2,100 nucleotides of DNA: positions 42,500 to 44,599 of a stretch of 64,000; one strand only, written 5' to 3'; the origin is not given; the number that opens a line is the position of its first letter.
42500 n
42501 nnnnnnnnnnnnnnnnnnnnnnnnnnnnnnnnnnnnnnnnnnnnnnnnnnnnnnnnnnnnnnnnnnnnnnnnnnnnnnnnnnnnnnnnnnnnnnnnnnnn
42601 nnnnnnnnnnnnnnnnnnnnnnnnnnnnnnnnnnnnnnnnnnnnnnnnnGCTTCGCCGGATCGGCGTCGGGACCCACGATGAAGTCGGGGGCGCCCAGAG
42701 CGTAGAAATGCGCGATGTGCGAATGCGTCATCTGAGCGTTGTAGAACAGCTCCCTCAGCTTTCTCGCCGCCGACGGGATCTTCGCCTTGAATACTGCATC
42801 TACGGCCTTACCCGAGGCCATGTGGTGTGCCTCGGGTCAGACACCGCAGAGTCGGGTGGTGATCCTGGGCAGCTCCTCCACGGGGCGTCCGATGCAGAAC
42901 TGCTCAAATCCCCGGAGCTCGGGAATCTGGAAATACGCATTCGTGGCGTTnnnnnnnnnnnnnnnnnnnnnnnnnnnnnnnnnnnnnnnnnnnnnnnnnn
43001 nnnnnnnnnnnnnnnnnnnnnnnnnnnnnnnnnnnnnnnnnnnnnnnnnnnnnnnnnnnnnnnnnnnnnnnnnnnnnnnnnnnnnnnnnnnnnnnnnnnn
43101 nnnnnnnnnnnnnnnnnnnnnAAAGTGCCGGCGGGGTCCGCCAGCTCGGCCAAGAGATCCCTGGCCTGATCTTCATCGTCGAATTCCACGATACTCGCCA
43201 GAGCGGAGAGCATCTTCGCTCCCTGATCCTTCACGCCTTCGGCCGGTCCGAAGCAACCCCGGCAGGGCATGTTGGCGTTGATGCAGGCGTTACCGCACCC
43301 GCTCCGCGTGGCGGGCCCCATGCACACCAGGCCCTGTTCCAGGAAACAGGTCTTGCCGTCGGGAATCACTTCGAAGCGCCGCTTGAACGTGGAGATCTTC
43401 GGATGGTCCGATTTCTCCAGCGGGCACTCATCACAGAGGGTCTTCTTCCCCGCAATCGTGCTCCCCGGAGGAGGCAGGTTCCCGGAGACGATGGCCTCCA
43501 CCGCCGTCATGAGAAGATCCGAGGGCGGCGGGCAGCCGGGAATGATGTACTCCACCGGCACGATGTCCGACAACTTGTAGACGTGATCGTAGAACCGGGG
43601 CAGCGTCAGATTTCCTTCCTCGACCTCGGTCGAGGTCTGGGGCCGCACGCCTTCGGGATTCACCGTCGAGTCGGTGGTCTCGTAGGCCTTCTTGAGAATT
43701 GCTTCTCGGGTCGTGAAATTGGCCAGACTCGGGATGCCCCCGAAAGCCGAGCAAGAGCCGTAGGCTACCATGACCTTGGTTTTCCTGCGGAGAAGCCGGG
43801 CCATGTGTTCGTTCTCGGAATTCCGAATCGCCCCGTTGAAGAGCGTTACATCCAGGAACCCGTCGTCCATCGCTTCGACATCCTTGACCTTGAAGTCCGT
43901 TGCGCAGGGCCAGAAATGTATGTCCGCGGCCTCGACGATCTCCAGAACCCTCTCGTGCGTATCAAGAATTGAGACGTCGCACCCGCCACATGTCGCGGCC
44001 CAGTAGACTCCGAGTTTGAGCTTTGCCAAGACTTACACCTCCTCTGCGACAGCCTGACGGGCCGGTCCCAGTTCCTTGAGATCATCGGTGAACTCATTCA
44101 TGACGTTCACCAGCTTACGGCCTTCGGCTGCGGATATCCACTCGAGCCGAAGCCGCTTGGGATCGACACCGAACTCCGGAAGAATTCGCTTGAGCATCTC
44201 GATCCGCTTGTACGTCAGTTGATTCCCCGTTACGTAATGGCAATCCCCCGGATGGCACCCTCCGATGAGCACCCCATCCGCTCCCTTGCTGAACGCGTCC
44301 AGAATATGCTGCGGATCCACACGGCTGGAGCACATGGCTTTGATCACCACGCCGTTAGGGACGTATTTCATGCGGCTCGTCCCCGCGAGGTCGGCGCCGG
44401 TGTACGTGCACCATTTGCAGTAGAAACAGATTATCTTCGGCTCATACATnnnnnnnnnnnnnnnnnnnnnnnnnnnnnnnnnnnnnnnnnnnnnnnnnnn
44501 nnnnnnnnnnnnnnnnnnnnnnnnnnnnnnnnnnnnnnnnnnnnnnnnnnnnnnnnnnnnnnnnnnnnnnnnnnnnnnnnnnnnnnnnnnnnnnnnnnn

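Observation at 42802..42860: Probable selenocysteine at the Ni-Fe bridging position of the N-terminal motif: a non-canonical [NiFeSe] hydrogenase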

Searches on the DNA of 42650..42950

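Call 55: search_rna_families(source=window, start=42650, end=42950, threshold=evalue, max_evalue=10)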
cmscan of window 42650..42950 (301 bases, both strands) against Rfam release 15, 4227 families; matches with E-value up to 10: 1.
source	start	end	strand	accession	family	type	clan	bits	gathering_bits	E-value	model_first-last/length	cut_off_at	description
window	42879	42915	+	RF01988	SECIS_2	Cis-reg;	-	14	70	7.1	9-46/55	no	Selenocysteine insertion sequence 2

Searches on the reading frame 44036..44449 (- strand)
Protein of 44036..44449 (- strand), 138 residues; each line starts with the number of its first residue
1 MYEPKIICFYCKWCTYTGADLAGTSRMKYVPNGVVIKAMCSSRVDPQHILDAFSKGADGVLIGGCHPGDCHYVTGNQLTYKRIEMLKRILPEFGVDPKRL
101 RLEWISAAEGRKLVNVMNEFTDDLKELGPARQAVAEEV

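Call 10: search_protein_families(library=pfam, proteins=[window:44036-44449:-])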
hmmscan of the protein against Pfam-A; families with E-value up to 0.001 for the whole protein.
window:44036-44449:- (138 aa): 1 family
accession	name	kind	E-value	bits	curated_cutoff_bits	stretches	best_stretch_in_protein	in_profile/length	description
PF02662.21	FlpD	-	1.5e-51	174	22.3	1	6-128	1-123/123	Methyl-viologen-reducing hydrogenase, delta subunit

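Call 56: search_solved_structures(query=window:44036-44449:-, max_evalue=0.00001, show_alignments=3)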
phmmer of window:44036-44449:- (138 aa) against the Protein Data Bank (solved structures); distinct sequences matched with E-value up to 0.00001: 6.
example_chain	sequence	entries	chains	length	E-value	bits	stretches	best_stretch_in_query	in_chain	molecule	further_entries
8rvu_F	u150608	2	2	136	2.2e-48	167.2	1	2-133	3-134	Methyl viologen-reducing hydrogenase, subunit D-related protein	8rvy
8rvv_F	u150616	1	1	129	2.6e-47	163.7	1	2-129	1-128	Methyl viologen-reducing hydrogenase, subunit D-related protein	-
5odc_D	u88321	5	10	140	1.8e-45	157.7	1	2-131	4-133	Methyl-viologen reducing hydrogenase subunit D | Methyl-viologen reducing hydrogenase, subunit D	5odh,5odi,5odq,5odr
7bkb_F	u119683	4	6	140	1.4e-40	141.9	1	2-130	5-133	F420-non-reducing hydrogenase subunit D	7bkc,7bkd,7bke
9sw2_D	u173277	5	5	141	3.7e-39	137.3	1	4-130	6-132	F420-non-reducing hydrogenase iron-sulfur subunit D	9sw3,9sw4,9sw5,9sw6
9sfi_K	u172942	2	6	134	1.8e-26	96.1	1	1-129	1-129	F420-non-reducing hydrogenase subunit delta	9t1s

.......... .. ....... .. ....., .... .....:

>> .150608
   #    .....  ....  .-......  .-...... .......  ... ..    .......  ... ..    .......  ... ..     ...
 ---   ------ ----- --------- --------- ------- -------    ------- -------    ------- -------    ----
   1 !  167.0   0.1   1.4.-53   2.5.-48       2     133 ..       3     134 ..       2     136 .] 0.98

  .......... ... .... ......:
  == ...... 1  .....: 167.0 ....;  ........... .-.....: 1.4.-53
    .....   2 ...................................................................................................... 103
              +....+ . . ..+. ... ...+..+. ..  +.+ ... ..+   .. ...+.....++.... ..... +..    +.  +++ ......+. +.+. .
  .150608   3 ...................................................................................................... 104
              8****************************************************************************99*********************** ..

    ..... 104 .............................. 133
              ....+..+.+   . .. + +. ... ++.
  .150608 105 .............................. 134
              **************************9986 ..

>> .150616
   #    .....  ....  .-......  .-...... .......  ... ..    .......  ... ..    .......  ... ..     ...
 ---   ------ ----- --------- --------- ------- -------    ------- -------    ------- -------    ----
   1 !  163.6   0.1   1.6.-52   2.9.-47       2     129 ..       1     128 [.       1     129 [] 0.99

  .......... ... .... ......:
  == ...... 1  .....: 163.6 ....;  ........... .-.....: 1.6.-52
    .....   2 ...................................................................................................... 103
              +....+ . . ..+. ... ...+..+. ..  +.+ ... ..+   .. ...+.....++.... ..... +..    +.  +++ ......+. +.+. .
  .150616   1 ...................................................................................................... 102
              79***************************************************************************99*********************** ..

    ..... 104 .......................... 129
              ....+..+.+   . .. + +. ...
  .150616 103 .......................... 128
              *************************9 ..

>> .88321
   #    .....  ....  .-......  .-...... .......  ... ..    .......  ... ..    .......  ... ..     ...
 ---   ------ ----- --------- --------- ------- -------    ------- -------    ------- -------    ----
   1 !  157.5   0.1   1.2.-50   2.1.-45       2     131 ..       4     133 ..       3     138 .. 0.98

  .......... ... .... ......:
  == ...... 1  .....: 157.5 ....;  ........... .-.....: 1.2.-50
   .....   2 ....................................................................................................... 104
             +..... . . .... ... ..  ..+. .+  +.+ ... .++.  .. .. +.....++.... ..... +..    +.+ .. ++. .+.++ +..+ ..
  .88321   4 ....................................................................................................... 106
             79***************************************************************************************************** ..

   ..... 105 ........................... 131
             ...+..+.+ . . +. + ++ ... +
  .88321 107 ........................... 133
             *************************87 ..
